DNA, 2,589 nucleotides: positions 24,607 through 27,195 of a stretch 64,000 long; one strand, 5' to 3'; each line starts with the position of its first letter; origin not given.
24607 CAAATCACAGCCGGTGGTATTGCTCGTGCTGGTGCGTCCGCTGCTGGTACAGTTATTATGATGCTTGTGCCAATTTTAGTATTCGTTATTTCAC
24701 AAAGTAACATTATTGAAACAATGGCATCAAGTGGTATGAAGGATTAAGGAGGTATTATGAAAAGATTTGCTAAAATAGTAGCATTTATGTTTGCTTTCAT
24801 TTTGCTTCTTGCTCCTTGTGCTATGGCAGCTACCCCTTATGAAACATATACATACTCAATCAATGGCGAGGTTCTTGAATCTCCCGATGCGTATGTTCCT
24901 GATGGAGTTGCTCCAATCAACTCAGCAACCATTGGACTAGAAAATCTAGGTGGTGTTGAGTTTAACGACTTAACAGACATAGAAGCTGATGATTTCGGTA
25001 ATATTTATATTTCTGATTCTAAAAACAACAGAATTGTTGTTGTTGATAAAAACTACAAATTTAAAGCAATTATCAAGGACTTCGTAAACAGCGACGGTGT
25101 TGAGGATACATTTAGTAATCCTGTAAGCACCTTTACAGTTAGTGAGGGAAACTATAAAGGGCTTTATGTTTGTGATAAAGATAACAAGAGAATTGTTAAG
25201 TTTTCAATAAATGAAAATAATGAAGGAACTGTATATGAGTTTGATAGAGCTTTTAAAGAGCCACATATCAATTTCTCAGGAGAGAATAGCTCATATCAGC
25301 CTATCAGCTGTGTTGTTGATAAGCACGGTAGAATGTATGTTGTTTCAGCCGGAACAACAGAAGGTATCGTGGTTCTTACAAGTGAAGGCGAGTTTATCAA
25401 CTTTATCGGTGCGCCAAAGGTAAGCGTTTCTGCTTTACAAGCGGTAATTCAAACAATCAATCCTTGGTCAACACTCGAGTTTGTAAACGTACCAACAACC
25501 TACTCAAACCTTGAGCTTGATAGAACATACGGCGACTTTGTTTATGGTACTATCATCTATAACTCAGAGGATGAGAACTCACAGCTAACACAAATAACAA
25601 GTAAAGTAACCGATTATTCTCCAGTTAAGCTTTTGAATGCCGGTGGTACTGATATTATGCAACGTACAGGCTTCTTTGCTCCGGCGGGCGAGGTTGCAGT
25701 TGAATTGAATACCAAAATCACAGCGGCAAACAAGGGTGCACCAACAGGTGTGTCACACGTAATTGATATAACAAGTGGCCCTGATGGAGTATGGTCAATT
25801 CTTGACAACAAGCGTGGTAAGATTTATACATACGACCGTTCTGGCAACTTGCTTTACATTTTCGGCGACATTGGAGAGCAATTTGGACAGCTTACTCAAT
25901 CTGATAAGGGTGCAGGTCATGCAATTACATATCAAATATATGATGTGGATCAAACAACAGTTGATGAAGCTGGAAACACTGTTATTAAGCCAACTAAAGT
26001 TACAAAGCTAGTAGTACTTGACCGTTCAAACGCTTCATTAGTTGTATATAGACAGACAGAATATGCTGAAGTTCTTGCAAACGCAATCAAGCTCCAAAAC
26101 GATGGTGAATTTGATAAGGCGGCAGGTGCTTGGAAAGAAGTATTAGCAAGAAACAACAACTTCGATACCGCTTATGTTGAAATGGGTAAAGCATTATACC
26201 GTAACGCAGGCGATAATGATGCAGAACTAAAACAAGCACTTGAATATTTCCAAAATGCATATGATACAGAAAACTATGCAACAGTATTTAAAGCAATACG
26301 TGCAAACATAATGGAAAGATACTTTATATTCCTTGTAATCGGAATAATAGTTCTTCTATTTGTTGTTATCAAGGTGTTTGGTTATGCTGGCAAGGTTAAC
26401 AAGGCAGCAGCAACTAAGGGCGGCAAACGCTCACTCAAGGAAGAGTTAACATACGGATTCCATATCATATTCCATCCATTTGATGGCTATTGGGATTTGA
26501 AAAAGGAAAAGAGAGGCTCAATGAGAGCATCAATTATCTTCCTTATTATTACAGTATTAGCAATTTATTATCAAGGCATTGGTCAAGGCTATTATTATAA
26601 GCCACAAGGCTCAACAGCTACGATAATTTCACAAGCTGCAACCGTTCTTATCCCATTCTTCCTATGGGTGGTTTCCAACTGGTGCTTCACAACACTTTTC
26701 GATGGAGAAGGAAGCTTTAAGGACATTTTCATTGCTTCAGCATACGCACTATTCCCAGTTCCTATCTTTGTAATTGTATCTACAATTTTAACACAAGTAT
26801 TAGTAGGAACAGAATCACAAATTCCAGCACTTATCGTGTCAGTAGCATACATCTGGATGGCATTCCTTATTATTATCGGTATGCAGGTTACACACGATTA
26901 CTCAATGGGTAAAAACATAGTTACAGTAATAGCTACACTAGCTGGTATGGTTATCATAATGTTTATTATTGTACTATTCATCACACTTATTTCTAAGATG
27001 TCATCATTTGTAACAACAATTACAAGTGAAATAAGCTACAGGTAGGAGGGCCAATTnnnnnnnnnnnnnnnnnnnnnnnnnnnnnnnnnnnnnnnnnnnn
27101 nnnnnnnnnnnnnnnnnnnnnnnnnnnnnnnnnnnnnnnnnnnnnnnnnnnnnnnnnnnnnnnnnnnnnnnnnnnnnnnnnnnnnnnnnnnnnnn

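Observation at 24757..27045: An extracellular NHL propeller plus TPR is fused to a Yip1 membrane domain inside an importer operon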

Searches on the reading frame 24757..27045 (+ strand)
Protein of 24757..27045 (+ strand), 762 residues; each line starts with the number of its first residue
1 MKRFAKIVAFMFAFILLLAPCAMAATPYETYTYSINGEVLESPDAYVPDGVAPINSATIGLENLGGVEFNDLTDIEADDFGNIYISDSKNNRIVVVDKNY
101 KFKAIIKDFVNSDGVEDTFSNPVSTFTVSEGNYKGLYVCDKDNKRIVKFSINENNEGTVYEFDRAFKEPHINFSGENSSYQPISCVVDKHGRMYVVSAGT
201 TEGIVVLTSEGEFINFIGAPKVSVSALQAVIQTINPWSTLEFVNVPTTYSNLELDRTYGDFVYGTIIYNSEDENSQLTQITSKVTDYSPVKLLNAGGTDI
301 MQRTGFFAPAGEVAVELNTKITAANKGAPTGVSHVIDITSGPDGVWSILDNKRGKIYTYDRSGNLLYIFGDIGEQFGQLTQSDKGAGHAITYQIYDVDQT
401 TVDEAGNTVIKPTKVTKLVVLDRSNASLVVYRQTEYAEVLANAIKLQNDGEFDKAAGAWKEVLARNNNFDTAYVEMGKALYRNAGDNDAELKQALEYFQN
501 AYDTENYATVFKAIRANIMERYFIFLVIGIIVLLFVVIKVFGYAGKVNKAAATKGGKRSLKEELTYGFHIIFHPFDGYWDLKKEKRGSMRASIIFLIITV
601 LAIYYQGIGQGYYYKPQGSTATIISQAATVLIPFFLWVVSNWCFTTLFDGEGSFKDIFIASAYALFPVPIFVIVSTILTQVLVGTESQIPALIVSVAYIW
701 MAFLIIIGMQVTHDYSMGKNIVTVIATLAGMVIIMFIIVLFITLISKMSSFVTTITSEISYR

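Call 3: search_protein_families(library=pfam, proteins=[window:24757-27045:+], max_evalue=1)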
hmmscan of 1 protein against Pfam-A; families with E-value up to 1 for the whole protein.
window:24757-27045:+ (762 aa): 6 families
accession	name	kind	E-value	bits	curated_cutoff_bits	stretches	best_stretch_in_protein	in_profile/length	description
PF04893.22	Yip1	-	1.9e-17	64.1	28.6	1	569-737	2-170/173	Yip1 domain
PF01436.27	NHL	-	5.2e-06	26.7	20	1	69-95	1-27/28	NHL repeat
PF24575.1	TPR_Slam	-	0.0041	18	35.2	1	440-490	51-101/104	Surface lipoprotein assembly modifier, N-terminal TPR repeats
PF13414.12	TPR_11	-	0.026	14.7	26.8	1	450-483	8-41/42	TPR repeat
PF21976.1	SMIM43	-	0.2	12.1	27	1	522-568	13-57/63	Small integral membrane protein 43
PF13432.12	TPR_16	-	0.86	10.6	32.7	0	443-496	4-55/65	Tetratricopeptide repeat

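Call 5: search_protein_families(library=ncbifam, proteins=[window:24757-27045:+], max_evalue=0.01)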
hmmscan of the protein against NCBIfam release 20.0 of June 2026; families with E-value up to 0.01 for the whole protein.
window:24757-27045:+ (762 aa): 2 families
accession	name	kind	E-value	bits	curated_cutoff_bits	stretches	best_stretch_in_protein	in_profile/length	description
NF035926.1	scyF_NHL_VPEP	equivalog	3.1e-08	33.2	350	1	65-105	242-282/376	scytonemin biosynthesis PEP-CTERM protein ScyF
TIGR03866.1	PQQ_ABC_repeats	subfamily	0.0036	16.4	287.3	0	325-434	141-248/310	PQQ-dependent catabolism-associated beta-propeller protein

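Call 6: find_homologous_proteins(query=window:24757-27045:+)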
Query window:24757-27045:+ (762 aa): 1128 proteins with E <= 0.001 among 8000 candidates; the best 120 are listed.
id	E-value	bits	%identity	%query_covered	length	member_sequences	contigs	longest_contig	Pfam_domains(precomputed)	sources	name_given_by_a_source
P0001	0.0e+0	1697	100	100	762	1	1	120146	PF04893.23,PF01436.28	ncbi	-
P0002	0.0e+0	1445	83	100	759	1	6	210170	PF04893.23,PF01436.28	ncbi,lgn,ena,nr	ncbi:MAG: YIP1 family protein [Clostridia bacterium]|nr:YIP1 family protein [Clostridia bacterium]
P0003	0.0e+0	1401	82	100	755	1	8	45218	PF04893.23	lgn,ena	-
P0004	0.0e+0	1400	82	100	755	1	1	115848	PF04893.23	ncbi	-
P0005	0.0e+0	1399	82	100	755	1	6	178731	PF04893.23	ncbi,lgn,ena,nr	ncbi:MAG: YIP1 family protein [Clostridia bacterium]|nr:YIP1 family protein [Clostridia bacterium]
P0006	0.0e+0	1399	82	100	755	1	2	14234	PF04893.23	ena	-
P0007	0.0e+0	1398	82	100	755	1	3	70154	PF04893.23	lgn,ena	-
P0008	0.0e+0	1397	82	100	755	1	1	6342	PF04893.23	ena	-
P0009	0.0e+0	1396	80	100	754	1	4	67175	PF04893.23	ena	-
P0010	0.0e+0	1395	80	100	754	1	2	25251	PF04893.23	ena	-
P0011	0.0e+0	1395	80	100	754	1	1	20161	PF04893.23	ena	-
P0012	0.0e+0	1388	81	100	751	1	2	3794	PF04893.23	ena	-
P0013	0.0e+0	1368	80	99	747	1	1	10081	PF04893.23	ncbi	-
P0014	0.0e+0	1352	78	100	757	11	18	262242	PF04893.23,PF01436.28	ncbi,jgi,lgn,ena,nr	ncbi:MAG: hypothetical protein E7602_02860 [Ruminococcaceae bacterium]|nr:hypothetical protein [Osci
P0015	0.0e+0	1243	72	100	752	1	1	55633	PF04893.23,PF01436.28,PF08450.19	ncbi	-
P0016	0.0e+0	1240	72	100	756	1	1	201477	PF04893.23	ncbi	-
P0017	0.0e+0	1238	71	100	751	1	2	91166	PF04893.23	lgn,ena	-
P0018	0.0e+0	1236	71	100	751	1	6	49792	PF04893.23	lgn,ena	-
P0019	0.0e+0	1236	71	100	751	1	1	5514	PF04893.23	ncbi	-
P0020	0.0e+0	1236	71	100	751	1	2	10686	PF04893.23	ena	-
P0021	0.0e+0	1225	71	100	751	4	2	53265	PF04893.23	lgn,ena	-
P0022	0.0e+0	1221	72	100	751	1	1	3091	PF04893.23,PF01436.28,PF08450.19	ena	-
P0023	0.0e+0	1218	71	100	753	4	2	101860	PF04893.23,PF01436.28,PF08450.19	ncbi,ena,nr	ncbi:MAG: YIP1 family protein [Clostridia bacterium]|nr:YIP1 family protein [Clostridia bacterium]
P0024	0.0e+0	1215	71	100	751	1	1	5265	PF04893.23,PF01436.28,PF08450.19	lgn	-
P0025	0.0e+0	1214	71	100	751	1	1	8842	PF04893.23,PF01436.28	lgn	-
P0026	0.0e+0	1213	71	100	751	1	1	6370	PF04893.23,PF01436.28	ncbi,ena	-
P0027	0.0e+0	1213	71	100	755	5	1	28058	PF04893.23,PF08450.19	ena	-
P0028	0.0e+0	1211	71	100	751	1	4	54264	PF04893.23,PF01436.28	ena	-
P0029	0.0e+0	1210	71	100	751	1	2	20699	PF04893.23,PF01436.28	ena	-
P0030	0.0e+0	1209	70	100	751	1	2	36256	PF04893.23,PF01436.28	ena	-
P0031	0.0e+0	1209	71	100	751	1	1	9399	PF04893.23,PF01436.28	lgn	-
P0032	0.0e+0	1209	70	100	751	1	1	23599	PF04893.23,PF01436.28,PF08450.19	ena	-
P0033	0.0e+0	1208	70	100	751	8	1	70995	PF04893.23,PF01436.28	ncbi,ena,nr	ncbi:MAG: YIP1 family protein [Clostridia bacterium]|nr:YIP1 family protein [Clostridia bacterium]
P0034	0.0e+0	1208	71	100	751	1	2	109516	PF04893.23,PF01436.28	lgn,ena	-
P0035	0.0e+0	1208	70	100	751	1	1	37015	PF04893.23,PF01436.28,PF08450.19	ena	-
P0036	0.0e+0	1207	70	100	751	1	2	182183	PF04893.23,PF01436.28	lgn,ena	-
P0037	0.0e+0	1207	70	100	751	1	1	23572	PF04893.23,PF01436.28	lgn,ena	-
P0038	0.0e+0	1207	70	100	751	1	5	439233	PF04893.23,PF01436.28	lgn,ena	-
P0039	0.0e+0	1207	71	100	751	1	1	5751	PF04893.23,PF01436.28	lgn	-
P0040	0.0e+0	1206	70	100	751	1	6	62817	PF04893.23,PF01436.28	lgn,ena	-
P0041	0.0e+0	1206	70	100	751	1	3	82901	PF04893.23,PF01436.28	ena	-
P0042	0.0e+0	1206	70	100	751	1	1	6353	PF04893.23,PF01436.28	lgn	-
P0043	0.0e+0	1205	70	100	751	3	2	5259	PF04893.23,PF01436.28,PF08450.19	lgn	-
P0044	0.0e+0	1200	70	100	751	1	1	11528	PF04893.23,PF01436.28,PF08450.19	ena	-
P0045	0.0e+0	1190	70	100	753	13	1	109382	PF04893.23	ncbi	-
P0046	0.0e+0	1188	70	100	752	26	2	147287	PF04893.23,PF08450.19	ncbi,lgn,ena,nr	ncbi:MAG: YIP1 family protein [Clostridia bacterium]|nr:YIP1 family protein [Clostridia bacterium]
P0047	0.0e+0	1166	68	100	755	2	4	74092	PF04893.23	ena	-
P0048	0.0e+0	1161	69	100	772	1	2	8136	PF04893.23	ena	-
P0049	0.0e+0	1150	68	100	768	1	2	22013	PF04893.23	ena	-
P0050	0.0e+0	1148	69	100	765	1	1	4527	PF04893.23,PF01436.28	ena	-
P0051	0.0e+0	1145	68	100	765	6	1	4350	PF04893.23,PF01436.28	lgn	-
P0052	0.0e+0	1088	71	91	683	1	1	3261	PF04893.23,PF01436.28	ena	-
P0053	2.5e-288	976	61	100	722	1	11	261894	PF04893.23,PF01436.28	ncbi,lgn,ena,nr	ncbi:MAG: YIP1 family protein [Clostridia bacterium]|nr:YIP1 family protein [Clostridia bacterium]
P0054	6.3e-287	972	61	100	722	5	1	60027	PF04893.23,PF00515.35,PF13432.13,PF01436.28,PF07719.24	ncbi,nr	ncbi:MAG: YIP1 family protein [Clostridia bacterium]|nr:YIP1 family protein [Clostridia bacterium]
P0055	4.5e-286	969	61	100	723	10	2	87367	PF04893.23,PF01436.28,PF07719.24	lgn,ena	-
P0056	1.1e-282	958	60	100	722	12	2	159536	PF04893.23,PF01436.28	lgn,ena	-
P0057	6.4e-282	955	60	100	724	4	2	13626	PF04893.23,PF01436.28,PF07719.24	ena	-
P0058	3.7e-280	949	59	100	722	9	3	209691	PF04893.23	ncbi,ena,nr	ncbi:MAG: YIP1 family protein [Clostridia bacterium]|nr:YIP1 family protein [Clostridia bacterium]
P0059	8.8e-280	948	60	100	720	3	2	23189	PF04893.23,PF01436.28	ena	-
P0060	1.8e-279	947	59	100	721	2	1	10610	PF04893.23,PF13432.13,PF01436.28,PF07719.24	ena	-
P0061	1.2e-278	944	59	100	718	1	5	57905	PF04893.23,PF01436.28,PF07719.24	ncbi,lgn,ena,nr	ncbi:MAG: YIP1 family protein [Clostridia bacterium]|nr:YIP1 family protein [Clostridia bacterium]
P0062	3.5e-278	943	59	100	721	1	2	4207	PF04893.23,PF00515.35,PF01436.28,PF07719.24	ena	-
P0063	4.8e-278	942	59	99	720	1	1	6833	PF04893.23,PF01436.28,PF07719.24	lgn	-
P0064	1.1e-277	941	59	100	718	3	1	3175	PF04893.23,PF01436.28,PF07719.24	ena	-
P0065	9.8e-277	938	58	100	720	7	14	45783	PF04893.23,PF01436.28,PF07719.24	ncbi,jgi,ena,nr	ncbi:MAG: hypothetical protein E7596_02405 [Ruminococcaceae bacterium]|nr:hypothetical protein [Osci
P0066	5.6e-276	935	59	100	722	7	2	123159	PF04893.23,PF01436.28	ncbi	-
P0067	9.2e-276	935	58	100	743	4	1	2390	PF04893.23,PF13432.13,PF01436.28,PF07719.24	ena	-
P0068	1.4e-275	934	58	100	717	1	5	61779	PF04893.23,PF07719.24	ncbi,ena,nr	ncbi:MAG: YIP1 family protein [Clostridia bacterium]|nr:YIP1 family protein [Clostridia bacterium]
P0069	3.5e-275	933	59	100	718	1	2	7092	PF04893.23,PF13432.13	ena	-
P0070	1.3e-274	931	59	100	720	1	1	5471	PF04893.23,PF01436.28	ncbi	-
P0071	1.9e-274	930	59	100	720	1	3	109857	PF04893.23,PF01436.28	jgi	-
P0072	2.5e-274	930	58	100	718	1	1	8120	PF04893.23,PF01436.28,PF07719.24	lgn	-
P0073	5.6e-274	929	58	100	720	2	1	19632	PF04893.23,PF01436.28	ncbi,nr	ncbi:MAG: YIP1 family protein [Clostridia bacterium]|nr:YIP1 family protein [Clostridia bacterium]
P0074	1.3e-272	924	58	100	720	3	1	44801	PF04893.23,PF13432.13,PF01436.28,PF07719.24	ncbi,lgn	-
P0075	4.2e-272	923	58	100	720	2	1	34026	PF04893.23,PF01436.28,PF07719.24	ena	-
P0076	9.6e-272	921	58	100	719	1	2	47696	PF04893.23,PF13432.13,PF01436.28,PF07719.24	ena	-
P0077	3.8e-271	919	58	100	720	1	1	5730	PF04893.23,PF01436.28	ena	-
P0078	4.8e-271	919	58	100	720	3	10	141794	PF04893.23,PF01436.28,PF07719.24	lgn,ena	-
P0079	7.6e-271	918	58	100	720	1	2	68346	PF04893.23,PF01436.28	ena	-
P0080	8.8e-271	918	58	100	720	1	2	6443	PF04893.23,PF01436.28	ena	-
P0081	9.4e-271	918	58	100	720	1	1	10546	PF04893.23,PF01436.28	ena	-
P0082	4.5e-270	916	58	100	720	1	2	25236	PF04893.23,PF01436.28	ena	-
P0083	1.2e-269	915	56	100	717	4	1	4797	PF04893.23,PF01436.28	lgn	-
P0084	2.8e-268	910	58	100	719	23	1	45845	PF04893.23,PF13432.13,PF01436.28,PF07719.24,PF08450.19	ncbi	-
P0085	1.4e-267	908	58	98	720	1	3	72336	PF04893.23,PF01436.28,PF07719.24,PF08450.19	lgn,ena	-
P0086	2.2e-267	907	58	98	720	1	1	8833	PF04893.23,PF01436.28,PF07719.24,PF08450.19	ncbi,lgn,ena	-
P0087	2.9e-267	907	58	98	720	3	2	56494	PF04893.23,PF01436.28,PF07719.24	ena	-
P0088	4.2e-267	906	56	100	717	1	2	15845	PF04893.23,PF13414.13,PF00515.35,PF13424.13,PF13176.13,PF13432.13,PF07719.24,PF08450.19,PF13374.13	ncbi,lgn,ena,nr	ncbi:MAG: YIP1 family protein [Clostridia bacterium]|nr:YIP1 family protein [Clostridia bacterium] M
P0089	4.5e-267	906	57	100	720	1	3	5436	PF04893.23,PF13432.13,PF01436.28,PF07719.24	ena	-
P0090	4.6e-267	906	56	100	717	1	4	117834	PF04893.23,PF13414.13,PF00515.35,PF13424.13,PF13176.13,PF13432.13,PF07719.24,PF08450.19,PF13374.13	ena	-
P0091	6.7e-267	905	57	98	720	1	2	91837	PF04893.23,PF01436.28,PF07719.24,PF08450.19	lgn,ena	-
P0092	1.5e-266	904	57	100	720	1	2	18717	PF14559.13,PF04893.23,PF01436.28,PF07719.24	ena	-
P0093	5.5e-266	902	57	98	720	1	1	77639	PF04893.23,PF01436.28,PF07719.24,PF08450.19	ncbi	-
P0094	5.8e-266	902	58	98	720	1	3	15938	PF04893.23,PF01436.28,PF07719.24,PF08450.19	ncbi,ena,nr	ncbi:MAG: YIP1 family protein [Clostridia bacterium]|nr:YIP1 family protein [Clostridia bacterium]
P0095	6.9e-266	902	58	98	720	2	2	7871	PF04893.23,PF01436.28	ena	-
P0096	8.2e-266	902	57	98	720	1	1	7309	PF04893.23,PF01436.28,PF07719.24,PF08450.19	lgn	-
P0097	1.2e-265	901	57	100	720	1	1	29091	PF04893.23,PF00515.35,PF13424.13,PF13432.13,PF01436.28,PF07719.24,PF08450.19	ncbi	-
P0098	1.8e-265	901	57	100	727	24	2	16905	PF04893.23,PF01436.28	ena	-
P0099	2.4e-265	900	57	98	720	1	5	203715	PF04893.23,PF01436.28,PF07719.24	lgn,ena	-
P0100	4.6e-265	899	58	100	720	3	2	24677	PF04893.23,PF01436.28,PF07719.24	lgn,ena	-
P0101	5.2e-265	899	56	100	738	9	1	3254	PF04893.23,PF01436.28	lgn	-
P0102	5.9e-265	899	57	100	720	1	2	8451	PF04893.23,PF01436.28,PF08450.19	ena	-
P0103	1.9e-264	897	58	98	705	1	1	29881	PF04893.23,PF01436.28,PF07719.24,PF08450.19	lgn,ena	-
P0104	2.0e-264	897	56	100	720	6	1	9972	PF04893.23,PF13424.13,PF13432.13,PF01436.28,PF07719.24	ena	-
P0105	6.2e-264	896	57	98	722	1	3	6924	PF04893.23,PF13432.13,PF01436.28,PF07719.24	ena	-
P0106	9.0e-264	895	57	100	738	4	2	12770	PF04893.23,PF01436.28,PF07719.24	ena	-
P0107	1.2e-263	895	57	100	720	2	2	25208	PF04893.23,PF01436.28,PF07719.24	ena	-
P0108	1.5e-263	894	56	100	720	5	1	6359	PF04893.23,PF01436.28,PF08450.19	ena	-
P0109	1.8e-263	894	55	100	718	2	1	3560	PF04893.23,PF13432.13,PF07719.24,PF08450.19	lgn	-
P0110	1.9e-263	894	56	100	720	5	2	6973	PF04893.23,PF13432.13,PF07719.24,PF08450.19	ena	-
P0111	2.3e-263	894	56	100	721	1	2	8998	PF04893.23,PF13414.13,PF00515.35,PF13424.13,PF13176.13,PF13432.13,PF07719.24,PF08450.19,PF13374.13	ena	-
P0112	4.0e-263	893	57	98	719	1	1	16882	PF04893.23,PF01436.28,PF07719.24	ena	-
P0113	6.7e-263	892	56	100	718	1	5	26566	PF04893.23,PF00515.35,PF13432.13,PF07719.24,PF08450.19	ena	-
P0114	7.5e-263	892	57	98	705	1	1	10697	PF04893.23,PF01436.28,PF07719.24,PF08450.19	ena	-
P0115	1.1e-262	891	56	100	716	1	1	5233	PF04893.23,PF00515.35,PF13432.13,PF07719.24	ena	-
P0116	2.9e-262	890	56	100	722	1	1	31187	PF04893.23,PF01436.28,PF07719.24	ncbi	-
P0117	5.5e-262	889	57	98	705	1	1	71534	PF04893.23,PF01436.28,PF07719.24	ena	-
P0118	1.0e-261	888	56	100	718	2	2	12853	PF04893.23,PF13414.13,PF00515.35,PF13424.13,PF13176.13,PF13432.13,PF01436.28,PF07719.24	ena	-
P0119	1.8e-261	887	55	100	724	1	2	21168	PF04893.23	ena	-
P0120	3.9e-261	886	56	100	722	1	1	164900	PF04893.23,PF07719.24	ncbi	-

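Call 12: find_related_loci(query=window:24757-27042:+, collection=genome_contigs, flank=10000)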
Query window:24757-27042:+ (762 aa) in genome_contigs; peptide patterns used: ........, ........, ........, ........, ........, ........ (x = any residue, [..] = any of these).
100 stretches matched a pattern; 7 encode a relative of the query (tblastn E <= 1e-3); 7 distinct loci.
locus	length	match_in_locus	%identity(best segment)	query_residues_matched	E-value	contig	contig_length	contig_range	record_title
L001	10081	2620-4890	79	1-762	0e+0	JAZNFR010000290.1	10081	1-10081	MAG: Eubacteriales bacterium isolate T1900044713_TS20190179.MAGScoT_cleanbin_000060 SGB_1842_k141_216587, whole genome s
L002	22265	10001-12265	82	1-762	0e+0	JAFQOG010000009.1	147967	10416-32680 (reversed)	MAG: Clostridia bacterium isolate RGIG2000 Goat_Colon-1__c124858, whole genome shotgun sequence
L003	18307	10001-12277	83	1-762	0e+0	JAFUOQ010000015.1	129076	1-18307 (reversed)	MAG: Clostridia bacterium isolate RGIG4685 Roe_deer_Rectum-5__c2240, whole genome shotgun sequence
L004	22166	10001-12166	61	1-762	0e+0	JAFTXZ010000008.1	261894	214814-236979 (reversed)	MAG: Clostridia bacterium isolate RGIG4252 Roe_deer_Colon-5__c32915, whole genome shotgun sequence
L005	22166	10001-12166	60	1-762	0e+0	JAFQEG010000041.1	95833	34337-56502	MAG: Clostridia bacterium isolate RGIG1740 Goat_Cecum-3__c884674, whole genome shotgun sequence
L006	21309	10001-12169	61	1-762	0e+0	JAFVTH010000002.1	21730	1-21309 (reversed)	MAG: Clostridia bacterium isolate RGIG5375 Sheep_Colon-3__c39424, whole genome shotgun sequence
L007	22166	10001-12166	60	1-762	0e+0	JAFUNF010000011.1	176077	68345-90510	MAG: Clostridia bacterium isolate RGIG4648 Roe_deer_Rectum-4__c1669, whole genome shotgun sequence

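Call 15: find_encoding_contigs(protein=P0053, flank=10000, max_places=2)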
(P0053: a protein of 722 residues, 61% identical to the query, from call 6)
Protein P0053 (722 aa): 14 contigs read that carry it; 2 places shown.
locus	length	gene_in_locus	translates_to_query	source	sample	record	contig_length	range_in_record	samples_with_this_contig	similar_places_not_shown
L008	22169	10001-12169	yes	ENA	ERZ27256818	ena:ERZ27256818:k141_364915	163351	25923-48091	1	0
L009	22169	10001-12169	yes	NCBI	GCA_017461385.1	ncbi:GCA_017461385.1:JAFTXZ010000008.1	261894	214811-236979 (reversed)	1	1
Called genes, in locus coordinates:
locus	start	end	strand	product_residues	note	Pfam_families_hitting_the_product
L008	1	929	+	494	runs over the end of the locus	PF08903:DUF1846, PF20921:DUF1846_C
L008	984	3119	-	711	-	PF17191:RecG_wedge, PF00270:DEAD, PF04851:ResIII, PF07517:SecA_DEAD (weak), PF00271:Helicase_C, PF19833:RecG_dom3_C (weak)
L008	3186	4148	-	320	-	PF00480:ROK, PF01869:BcrAD_BadFG (faint)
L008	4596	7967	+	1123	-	-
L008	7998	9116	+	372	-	PF00528:BPD_transp_1 (faint)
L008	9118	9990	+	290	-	PF00528:BPD_transp_1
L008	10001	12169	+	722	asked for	PF01436:NHL (faint), PF04893:Yip1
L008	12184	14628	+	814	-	PF18952:DUF5696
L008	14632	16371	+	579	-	PF02095:Extensin_1, PF00528:BPD_transp_1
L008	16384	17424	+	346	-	PF00528:BPD_transp_1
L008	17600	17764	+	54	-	-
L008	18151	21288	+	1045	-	PF13306:LRR_5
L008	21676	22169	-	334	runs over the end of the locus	PF01118:Semialdhyde_dh, PF02774:Semialdhyde_dhC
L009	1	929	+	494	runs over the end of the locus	PF08903:DUF1846, PF20921:DUF1846_C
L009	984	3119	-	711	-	PF17191:RecG_wedge, PF00270:DEAD, PF04851:ResIII, PF07517:SecA_DEAD (weak), PF00271:Helicase_C, PF19833:RecG_dom3_C (weak)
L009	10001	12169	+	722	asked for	PF01436:NHL (faint), PF04893:Yip1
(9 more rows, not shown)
